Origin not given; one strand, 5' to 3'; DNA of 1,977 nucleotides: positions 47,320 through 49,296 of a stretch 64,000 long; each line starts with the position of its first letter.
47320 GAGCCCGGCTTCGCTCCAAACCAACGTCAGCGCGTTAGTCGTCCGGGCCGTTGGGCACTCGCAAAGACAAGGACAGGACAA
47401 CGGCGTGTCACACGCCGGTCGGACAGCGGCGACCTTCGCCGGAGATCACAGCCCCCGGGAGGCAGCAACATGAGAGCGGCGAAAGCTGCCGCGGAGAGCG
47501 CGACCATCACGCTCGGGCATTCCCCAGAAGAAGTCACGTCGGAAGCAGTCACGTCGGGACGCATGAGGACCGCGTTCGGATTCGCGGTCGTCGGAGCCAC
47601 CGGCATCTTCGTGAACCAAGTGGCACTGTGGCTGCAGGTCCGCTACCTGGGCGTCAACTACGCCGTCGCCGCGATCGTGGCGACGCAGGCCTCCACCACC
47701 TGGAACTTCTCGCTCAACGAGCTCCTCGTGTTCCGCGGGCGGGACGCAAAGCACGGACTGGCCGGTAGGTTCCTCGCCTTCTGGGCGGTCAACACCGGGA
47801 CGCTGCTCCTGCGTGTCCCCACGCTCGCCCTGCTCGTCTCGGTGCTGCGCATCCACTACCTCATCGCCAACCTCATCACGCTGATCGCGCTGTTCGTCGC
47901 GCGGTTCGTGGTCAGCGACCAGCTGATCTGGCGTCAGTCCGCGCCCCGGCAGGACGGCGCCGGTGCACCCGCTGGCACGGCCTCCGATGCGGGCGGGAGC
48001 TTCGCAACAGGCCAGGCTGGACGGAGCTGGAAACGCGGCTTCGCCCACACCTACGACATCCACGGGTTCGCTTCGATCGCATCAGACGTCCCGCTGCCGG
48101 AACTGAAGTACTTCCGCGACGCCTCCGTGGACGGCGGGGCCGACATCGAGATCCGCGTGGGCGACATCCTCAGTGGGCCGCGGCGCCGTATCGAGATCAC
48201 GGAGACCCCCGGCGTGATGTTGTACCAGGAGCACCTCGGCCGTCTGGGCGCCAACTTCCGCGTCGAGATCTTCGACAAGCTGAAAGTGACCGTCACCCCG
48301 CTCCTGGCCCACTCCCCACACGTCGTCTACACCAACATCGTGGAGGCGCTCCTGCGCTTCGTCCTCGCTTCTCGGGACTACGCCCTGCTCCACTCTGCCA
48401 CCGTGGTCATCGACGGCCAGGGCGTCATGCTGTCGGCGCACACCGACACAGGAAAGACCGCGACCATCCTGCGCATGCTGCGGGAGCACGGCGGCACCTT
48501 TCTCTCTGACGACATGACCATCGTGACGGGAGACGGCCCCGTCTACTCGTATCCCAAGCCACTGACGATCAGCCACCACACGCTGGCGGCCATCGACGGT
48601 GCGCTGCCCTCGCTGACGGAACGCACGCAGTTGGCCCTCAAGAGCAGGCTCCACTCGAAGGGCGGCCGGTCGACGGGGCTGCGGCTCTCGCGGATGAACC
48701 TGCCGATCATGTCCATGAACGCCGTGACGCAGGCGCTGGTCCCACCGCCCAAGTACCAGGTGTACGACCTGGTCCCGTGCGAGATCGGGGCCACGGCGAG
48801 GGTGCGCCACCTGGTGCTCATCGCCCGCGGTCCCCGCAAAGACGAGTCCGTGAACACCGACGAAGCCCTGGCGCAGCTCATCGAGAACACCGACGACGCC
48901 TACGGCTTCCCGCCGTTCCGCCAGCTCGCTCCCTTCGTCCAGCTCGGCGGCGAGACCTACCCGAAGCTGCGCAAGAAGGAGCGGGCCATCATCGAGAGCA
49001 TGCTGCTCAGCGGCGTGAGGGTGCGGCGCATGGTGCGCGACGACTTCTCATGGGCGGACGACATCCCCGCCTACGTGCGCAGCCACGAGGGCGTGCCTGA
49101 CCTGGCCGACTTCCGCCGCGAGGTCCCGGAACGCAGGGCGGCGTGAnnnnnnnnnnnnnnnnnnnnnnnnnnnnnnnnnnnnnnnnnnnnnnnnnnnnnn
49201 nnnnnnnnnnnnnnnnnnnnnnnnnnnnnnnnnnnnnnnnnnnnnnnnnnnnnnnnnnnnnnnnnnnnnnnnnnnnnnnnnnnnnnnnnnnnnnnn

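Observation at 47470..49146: Unusual fusion of a GtrA-like membrane domain to an HPr-kinase-like P-loop domain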

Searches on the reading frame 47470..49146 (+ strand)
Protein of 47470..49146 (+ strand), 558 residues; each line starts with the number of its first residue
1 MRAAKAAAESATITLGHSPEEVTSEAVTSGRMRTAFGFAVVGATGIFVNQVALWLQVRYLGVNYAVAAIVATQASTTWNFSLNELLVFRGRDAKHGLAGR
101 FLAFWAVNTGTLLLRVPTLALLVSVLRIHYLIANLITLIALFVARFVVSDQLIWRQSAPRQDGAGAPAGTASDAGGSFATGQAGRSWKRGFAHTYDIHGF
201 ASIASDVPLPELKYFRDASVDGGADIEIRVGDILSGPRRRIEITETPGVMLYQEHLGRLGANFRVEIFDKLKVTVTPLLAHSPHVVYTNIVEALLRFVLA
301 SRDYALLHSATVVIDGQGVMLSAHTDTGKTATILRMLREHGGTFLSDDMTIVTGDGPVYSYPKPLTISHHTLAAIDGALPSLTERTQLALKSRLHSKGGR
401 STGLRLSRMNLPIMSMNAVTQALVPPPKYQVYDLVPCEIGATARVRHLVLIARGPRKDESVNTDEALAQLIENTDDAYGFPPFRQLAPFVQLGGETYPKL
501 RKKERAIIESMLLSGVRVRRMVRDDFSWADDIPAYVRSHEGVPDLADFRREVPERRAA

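Call 5: search_protein_families(library=pfam, proteins=[window:47470-49143:+], max_evalue=1)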
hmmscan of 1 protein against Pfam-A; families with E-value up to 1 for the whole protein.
window:47470-49143:+ (558 aa): 4 families
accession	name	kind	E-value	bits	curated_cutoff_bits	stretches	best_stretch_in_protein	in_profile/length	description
PF04138.20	GtrA_DPMS_TM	-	3.6e-19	69.5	26.1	1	38-154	2-117/117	GtrA/DPMS, transmembrane domain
PF20082.4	DUF6476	-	0.11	12.9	24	1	118-150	8-39/91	Family of unknown function (DUF6476)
PF07475.17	Hpr_kinase_C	-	0.12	12.4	33.3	1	306-353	8-54/171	HPr Serine kinase C-terminal domain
PF21190.3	Bbp16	-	0.39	11.5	27.1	1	3-71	42-106/115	Bbp16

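Call 6: search_protein_families(library=ncbifam, proteins=[window:47470-49143:+], max_evalue=1)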
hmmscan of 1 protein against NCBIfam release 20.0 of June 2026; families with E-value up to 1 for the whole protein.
window:47470-49143:+ (558 aa): 7 families
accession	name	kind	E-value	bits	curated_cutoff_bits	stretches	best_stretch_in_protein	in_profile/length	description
TIGR04352.1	HprK_rel_A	equivalog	1.7e-05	24.1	200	1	299-380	89-172/280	HprK-related kinase A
TIGR04355.1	HprK_rel_B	hypoth_equivalog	0.00021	20.5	200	1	272-355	114-194/351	HprK-related kinase B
TIGR00679.1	hpr-ser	equivalog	0.006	15.9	240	1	284-353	113-179/300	HPr(Ser) kinase/phosphatase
NF009550.0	PRK12997.1-1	equivalog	0.0082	15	583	1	27-83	122-179/447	PTS sugar transporter subunit IIC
NF041539.1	choice_anch_R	domain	0.12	12.3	30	0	149-191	107-144/155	choice-of-anchor R domain-containing protein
NF006226.0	PRK08356.1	equivalog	0.12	12.1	189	1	439-511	121-193/195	hypothetical protein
TIGR04249.1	SCM_chp_ScmC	equivalog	0.13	11.6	125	1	307-355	128-174/292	SynChlorMet cassette protein ScmC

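Call 9: find_homologous_proteins(query=window:47470-49143:+, max_evalue=0.001)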
Query window:47470-49143:+ (558 aa): 3040 proteins with E <= 0.001 among 8000 candidates; the best 120 are listed.
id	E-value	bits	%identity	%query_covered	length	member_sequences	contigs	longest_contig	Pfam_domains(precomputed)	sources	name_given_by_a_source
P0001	0.0e+0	1238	100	100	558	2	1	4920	PF04138.21,PF27840.1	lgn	-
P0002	0.0e+0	1110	90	100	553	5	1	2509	PF04138.21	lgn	-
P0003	3.7e-293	991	81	99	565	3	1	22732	PF04138.21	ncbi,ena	-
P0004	1.1e-273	927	75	99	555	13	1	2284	PF04138.21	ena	-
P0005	2.5e-258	876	75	99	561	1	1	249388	PF04138.21,PF27840.1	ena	-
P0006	6.3e-213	727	64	91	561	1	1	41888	PF04138.21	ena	-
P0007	1.5e-209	715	63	92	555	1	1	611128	PF04138.21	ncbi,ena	-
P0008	1.8e-202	692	61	92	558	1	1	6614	PF04138.21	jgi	jgi:dolichol-phosphate mannosyltransferase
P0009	2.9e-199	681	62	91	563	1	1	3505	PF04138.21,PF27840.1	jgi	jgi:dolichol-phosphate mannosyltransferase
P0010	5.6e-198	677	61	94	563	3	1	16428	PF04138.21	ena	-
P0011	1.4e-197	676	59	91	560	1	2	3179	PF04138.21,PF27840.1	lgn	-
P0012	2.4e-196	672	62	91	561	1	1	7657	PF04138.21,PF27840.1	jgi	jgi:dolichol-phosphate mannosyltransferase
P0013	2.0e-194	665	59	93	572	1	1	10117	PF04138.21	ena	-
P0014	2.7e-194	665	60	91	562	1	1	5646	PF04138.21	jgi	jgi:dolichol-phosphate mannosyltransferase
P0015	4.1e-194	664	59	96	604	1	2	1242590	PF04138.21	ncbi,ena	-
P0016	2.7e-193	662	60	91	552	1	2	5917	PF04138.21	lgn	-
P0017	8.4e-193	660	58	94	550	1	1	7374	PF04138.21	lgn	-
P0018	9.9e-192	657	59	92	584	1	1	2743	PF04138.21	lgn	-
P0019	2.8e-183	629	67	75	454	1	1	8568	PF27840.1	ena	-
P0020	2.5e-167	576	56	91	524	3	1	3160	PF04138.21,PF27840.1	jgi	-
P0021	3.5e-164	566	55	91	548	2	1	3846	PF04138.21,PF27840.1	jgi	jgi:dolichol-phosphate mannosyltransferase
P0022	8.3e-161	555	51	91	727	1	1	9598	PF04138.21,PF27840.1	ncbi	-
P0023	9.7e-161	554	55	89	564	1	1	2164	PF04138.21,PF27840.1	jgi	jgi:dolichol-phosphate mannosyltransferase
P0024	2.7e-160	553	54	91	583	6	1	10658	PF04138.21,PF27840.1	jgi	jgi:dolichol-phosphate mannosyltransferase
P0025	5.3e-160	552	54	91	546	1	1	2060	PF04138.21,PF27840.1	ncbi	-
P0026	8.1e-160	551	54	90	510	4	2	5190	PF04138.21,PF27840.1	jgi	jgi:dolichol-phosphate mannosyltransferase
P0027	8.2e-160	551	53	91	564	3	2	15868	PF04138.21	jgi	-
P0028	1.1e-159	551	54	91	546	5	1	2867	PF04138.21,PF27840.1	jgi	jgi:dolichol-phosphate mannosyltransferase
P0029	2.1e-159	550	54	91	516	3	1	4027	PF04138.21,PF27840.1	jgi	jgi:dolichol-phosphate mannosyltransferase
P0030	2.4e-159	550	52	91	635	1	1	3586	PF04138.21,PF27840.1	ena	-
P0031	3.4e-159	549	54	89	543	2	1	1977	PF04138.21,PF27840.1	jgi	jgi:dolichol-phosphate mannosyltransferase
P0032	8.4e-159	548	54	90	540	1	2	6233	PF04138.21,PF27840.1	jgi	jgi:dolichol-phosphate mannosyltransferase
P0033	1.1e-158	548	54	90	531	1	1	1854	PF04138.21,PF27840.1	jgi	-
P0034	1.2e-158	547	53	91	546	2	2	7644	PF04138.21,PF27840.1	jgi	jgi:dolichol-phosphate mannosyltransferase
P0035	1.3e-158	547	54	90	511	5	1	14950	PF04138.21,PF27840.1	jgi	jgi:dolichol-phosphate mannosyltransferase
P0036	1.8e-158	547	53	91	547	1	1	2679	PF04138.21,PF27840.1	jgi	jgi:dolichol-phosphate mannosyltransferase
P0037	3.5e-158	546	51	92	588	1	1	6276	PF04138.21,PF27840.1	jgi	jgi:dolichol-phosphate mannosyltransferase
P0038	3.7e-158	546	55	90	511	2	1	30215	PF04138.21,PF27840.1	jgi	jgi:dolichol-phosphate mannosyltransferase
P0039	6.5e-158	545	53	91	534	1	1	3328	PF04138.21,PF27840.1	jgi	jgi:dolichol-phosphate mannosyltransferase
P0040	1.6e-157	544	53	91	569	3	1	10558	PF04138.21,PF27840.1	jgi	jgi:dolichol-phosphate mannosyltransferase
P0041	1.7e-157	544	52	95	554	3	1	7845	PF04138.21,PF27840.1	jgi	jgi:dolichol-phosphate mannosyltransferase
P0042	3.1e-157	543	54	89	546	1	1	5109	PF04138.21,PF27840.1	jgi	jgi:dolichol-phosphate mannosyltransferase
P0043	4.7e-157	542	53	90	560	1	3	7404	PF04138.21,PF27840.1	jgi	jgi:dolichol-phosphate mannosyltransferase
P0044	5.3e-157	542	53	91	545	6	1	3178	PF04138.21,PF27840.1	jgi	jgi:dolichol-phosphate mannosyltransferase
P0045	5.4e-157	542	53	91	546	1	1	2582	PF04138.21,PF27840.1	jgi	jgi:dolichol-phosphate mannosyltransferase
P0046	6.7e-157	542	53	91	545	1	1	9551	PF04138.21,PF27840.1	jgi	jgi:dolichol-phosphate mannosyltransferase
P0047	1.0e-156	541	54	90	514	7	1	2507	PF04138.21,PF27840.1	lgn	-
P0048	1.1e-156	541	53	90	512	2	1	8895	PF04138.21,PF27840.1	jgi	jgi:dolichol-phosphate mannosyltransferase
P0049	1.7e-156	540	51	95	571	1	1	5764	PF04138.21,PF27840.1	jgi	jgi:dolichol-phosphate mannosyltransferase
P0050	1.8e-156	540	54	90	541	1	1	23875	PF04138.21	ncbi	ncbi:MAG TPA: GtrA family protein [Actinomycetes bacterium]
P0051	2.0e-156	540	53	91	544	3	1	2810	PF04138.21,PF27840.1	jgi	jgi:putative flippase GtrA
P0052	3.9e-156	539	53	89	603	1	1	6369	PF04138.21,PF27840.1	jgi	jgi:dolichol-phosphate mannosyltransferase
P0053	4.1e-156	539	53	91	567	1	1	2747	PF04138.21,PF27840.1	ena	-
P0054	6.7e-156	538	53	91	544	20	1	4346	PF04138.21,PF27840.1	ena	-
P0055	7.5e-156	538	52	91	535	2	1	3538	PF04138.21,PF27840.1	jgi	-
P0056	9.7e-156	538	51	91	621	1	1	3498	PF04138.21,PF27840.1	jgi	jgi:dolichol-phosphate mannosyltransferase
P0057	1.3e-155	537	53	91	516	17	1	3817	PF04138.21,PF27840.1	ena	-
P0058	1.4e-155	537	53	90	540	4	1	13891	PF04138.21,PF27840.1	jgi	jgi:dolichol-phosphate mannosyltransferase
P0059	1.7e-155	537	53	91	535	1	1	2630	PF04138.21,PF27840.1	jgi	jgi:dolichol-phosphate mannosyltransferase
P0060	2.3e-155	537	52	91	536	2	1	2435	PF04138.21,PF27840.1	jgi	jgi:dolichol-phosphate mannosyltransferase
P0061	2.5e-155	536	53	90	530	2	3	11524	PF04138.21,PF27840.1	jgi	jgi:dolichol-phosphate mannosyltransferase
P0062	3.2e-155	536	53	91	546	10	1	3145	PF04138.21,PF27840.1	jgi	jgi:dolichol-phosphate mannosyltransferase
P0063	3.6e-155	536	52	92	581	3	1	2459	PF04138.21,PF27840.1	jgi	jgi:dolichol-phosphate mannosyltransferase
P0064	3.9e-155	536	51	94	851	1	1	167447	PF13641.13,PF04138.21,PF00535.33,PF27840.1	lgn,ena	-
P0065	4.0e-155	536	51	91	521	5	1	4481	PF04138.21,PF27840.1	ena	-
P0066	1.0e-154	534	51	92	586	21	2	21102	PF04138.21,PF27840.1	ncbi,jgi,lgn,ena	-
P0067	1.1e-154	534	51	93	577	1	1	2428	PF04138.21,PF27840.1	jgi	-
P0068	1.2e-154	534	54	88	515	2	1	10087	PF04138.21,PF27840.1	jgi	-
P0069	1.6e-154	534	52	93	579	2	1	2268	PF04138.21,PF27840.1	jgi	-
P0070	1.9e-154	534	52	91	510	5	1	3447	PF04138.21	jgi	jgi:dolichol-phosphate mannosyltransferase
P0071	2.0e-154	534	51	91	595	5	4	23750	PF04138.21,PF27840.1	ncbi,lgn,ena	-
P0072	3.3e-154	533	52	91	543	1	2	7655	PF04138.21,PF27840.1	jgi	jgi:dolichol-phosphate mannosyltransferase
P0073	4.1e-154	532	51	91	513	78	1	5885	PF04138.21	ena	-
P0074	5.5e-154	532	52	94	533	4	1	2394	PF04138.21,PF27840.1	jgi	jgi:dolichol-phosphate mannosyltransferase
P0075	1.1e-153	531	51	94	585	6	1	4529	PF04138.21,PF27840.1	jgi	jgi:dolichol-phosphate mannosyltransferase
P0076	1.6e-153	531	53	91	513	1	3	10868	PF04138.21,PF27840.1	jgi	jgi:dolichol-phosphate mannosyltransferase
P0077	1.7e-153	530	50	91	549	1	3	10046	PF04138.21,PF27840.1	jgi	jgi:dolichol-phosphate mannosyltransferase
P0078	2.3e-153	530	51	94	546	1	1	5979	PF04138.21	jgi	jgi:putative flippase GtrA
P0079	5.6e-153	529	53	90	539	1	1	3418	PF04138.21,PF27840.1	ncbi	-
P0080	6.5e-153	529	55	91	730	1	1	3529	PF04138.21,PF00535.33,PF27840.1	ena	-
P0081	9.4e-153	528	51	94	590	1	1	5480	PF04138.21,PF27840.1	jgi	jgi:dolichol-phosphate mannosyltransferase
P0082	1.1e-152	528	51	91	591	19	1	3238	PF04138.21,PF27840.1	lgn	-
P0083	1.1e-152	528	51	91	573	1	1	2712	PF04138.21,PF27840.1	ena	-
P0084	1.5e-152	527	51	91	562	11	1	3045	PF04138.21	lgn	-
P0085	2.9e-152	526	51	94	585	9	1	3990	PF04138.21,PF27840.1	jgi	jgi:dolichol-phosphate mannosyltransferase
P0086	3.0e-152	526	51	92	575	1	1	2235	PF04138.21,PF27840.1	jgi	jgi:dolichol-phosphate mannosyltransferase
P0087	4.2e-152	526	52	94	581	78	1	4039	PF04138.21,PF27840.1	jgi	jgi:dolichol-phosphate mannosyltransferase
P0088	4.2e-152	526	51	94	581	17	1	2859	PF04138.21,PF27840.1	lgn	-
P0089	4.4e-152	526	50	93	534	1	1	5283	PF04138.21,PF27840.1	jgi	jgi:putative flippase GtrA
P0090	6.0e-152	525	52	90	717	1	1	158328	PF04138.21,PF00535.33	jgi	jgi:dolichol-phosphate mannosyltransferase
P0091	7.2e-152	525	52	90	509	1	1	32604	PF04138.21,PF27840.1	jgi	jgi:dolichol-phosphate mannosyltransferase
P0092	7.3e-152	525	53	88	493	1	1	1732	PF04138.21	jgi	-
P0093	8.0e-152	525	52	89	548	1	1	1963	PF04138.21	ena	-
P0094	1.0e-151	525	51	92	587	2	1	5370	PF04138.21,PF27840.1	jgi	jgi:dolichol-phosphate mannosyltransferase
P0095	1.4e-151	524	52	91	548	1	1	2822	PF04138.21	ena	-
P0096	1.7e-151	524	52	91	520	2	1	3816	PF04138.21,PF27840.1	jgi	jgi:dolichol-phosphate mannosyltransferase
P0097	1.9e-151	524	51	92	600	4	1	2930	PF04138.21,PF27840.1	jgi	-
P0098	1.9e-151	524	51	91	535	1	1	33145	PF04138.21,PF27840.1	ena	-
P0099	2.2e-151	523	51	93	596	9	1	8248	PF04138.21,PF27840.1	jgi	jgi:dolichol-phosphate mannosyltransferase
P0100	3.2e-151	523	52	90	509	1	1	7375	PF04138.21,PF27840.1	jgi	jgi:dolichol-phosphate mannosyltransferase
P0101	3.3e-151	523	52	90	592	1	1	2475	PF04138.21,PF27840.1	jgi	jgi:dolichol-phosphate mannosyltransferase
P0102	4.0e-151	523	51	91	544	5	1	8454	PF04138.21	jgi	jgi:dolichol-phosphate mannosyltransferase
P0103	4.9e-151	522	51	92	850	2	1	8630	PF13641.13,PF04138.21,PF00535.33,PF27840.1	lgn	-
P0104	6.6e-151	522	52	92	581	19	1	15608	PF04138.21,PF27840.1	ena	-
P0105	9.2e-151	521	52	89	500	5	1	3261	PF04138.21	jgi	jgi:dolichol-phosphate mannosyltransferase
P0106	9.5e-151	521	51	91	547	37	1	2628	PF04138.21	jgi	jgi:dolichol-phosphate mannosyltransferase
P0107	1.1e-150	521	51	95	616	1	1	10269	PF04138.21,PF27840.1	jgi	jgi:dolichol-phosphate mannosyltransferase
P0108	1.2e-150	521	50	94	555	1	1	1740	PF04138.21,PF27840.1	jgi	jgi:dolichol-phosphate mannosyltransferase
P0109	1.3e-150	521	52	90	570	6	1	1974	PF04138.21,PF27840.1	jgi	jgi:dolichol-phosphate mannosyltransferase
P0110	1.7e-150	521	51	91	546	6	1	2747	PF04138.21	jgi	jgi:dolichol-phosphate mannosyltransferase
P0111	2.2e-150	520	51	94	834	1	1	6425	PF13641.13,PF04138.21,PF00535.33,PF27840.1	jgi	jgi:dolichol-phosphate mannosyltransferase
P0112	5.1e-150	519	50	94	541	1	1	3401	PF04138.21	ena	-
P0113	5.5e-150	519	52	91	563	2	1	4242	PF04138.21,PF27840.1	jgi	jgi:dolichol-phosphate mannosyltransferase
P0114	5.7e-150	519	50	91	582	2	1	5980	PF04138.21,PF27840.1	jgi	jgi:dolichol-phosphate mannosyltransferase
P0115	5.7e-150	519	52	92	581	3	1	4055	PF04138.21,PF27840.1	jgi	jgi:dolichol-phosphate mannosyltransferase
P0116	7.2e-150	518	53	89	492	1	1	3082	PF04138.21,PF27840.1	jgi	jgi:putative flippase GtrA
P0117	1.7e-149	517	52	88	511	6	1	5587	PF04138.21,PF27840.1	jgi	jgi:dolichol-phosphate mannosyltransferase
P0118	2.3e-149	517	50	92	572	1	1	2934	PF04138.21,PF27840.1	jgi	jgi:dolichol-phosphate mannosyltransferase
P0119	3.1e-149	516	52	90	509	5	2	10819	PF04138.21,PF27840.1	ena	-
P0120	3.2e-149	516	51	90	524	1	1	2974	PF04138.21,PF27840.1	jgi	jgi:dolichol-phosphate mannosyltransferase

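Call 16: find_encoding_contigs(protein=window:47470-49146:+, flank=10000, max_places=4)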
Protein window:47470-49146:+ (558 aa): no gene with exactly this product is on record in the collection.

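Call 17: find_encoding_contigs(protein=P0007, flank=10000, max_places=2)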
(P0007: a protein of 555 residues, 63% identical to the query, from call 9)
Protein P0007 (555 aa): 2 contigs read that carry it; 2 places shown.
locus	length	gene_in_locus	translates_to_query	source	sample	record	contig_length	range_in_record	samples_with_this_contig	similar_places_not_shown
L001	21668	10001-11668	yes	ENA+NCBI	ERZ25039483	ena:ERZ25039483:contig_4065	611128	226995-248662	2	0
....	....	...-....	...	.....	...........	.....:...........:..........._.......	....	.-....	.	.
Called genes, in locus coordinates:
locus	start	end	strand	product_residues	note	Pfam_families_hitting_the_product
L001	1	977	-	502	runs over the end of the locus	PF00614:PLDc (weak), PF13091:PLDc_2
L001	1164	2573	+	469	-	PF06253:MTTB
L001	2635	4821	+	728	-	PF13549:ATP-grasp_5, PF02629:CoA_binding, PF13380:CoA_binding_2, PF13607:Succ_CoA_lig, PF19045:Ligase_CoA_2 (weak)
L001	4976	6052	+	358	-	PF04392:ABC_sub_bind, PF13407:Peripla_BP_4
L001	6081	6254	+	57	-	-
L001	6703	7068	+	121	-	-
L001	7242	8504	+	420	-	PF07690:MFS_1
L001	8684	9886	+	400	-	PF00483:NTP_transferase, PF12804:NTP_transf_3, PF25084:LbH_EIF2B, PF25087:GMPPB_C, PF00132:Hexapep (weak), PF24894:Hexapep_GlmU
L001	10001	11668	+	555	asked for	PF04138:GtrA_DPMS_TM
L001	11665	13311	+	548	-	PF02366:PMT, PF13231:PMT_2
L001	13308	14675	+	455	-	PF04185:Phosphoesterase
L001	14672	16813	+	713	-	PF03659:Glyco_hydro_71, PF14307:Glyco_tran_WbsX (faint), PF16317:Glyco_hydro_99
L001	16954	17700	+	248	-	PF13344:Hydrolase_6, PF13419:HAD_2 (faint), PF00702:Hydrolase, PF13242:Hydrolase_like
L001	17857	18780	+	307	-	PF01145:Band_7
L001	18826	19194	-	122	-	PF00903:Glyoxalase, PF22677:Ble-like_N (faint), PF13669:Glyoxalase_4 (faint), PF18029:Glyoxalase_6 (weak)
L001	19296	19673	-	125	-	PF04993:TfoX_N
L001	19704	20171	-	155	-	PF00582:Usp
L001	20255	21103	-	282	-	PF01032:FecCD (faint), PF00950:ABC-3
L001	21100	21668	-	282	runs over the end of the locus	PF00005:ABC_tran, PF02463:SMC_N (faint), PF13304:AAA_21 (weak)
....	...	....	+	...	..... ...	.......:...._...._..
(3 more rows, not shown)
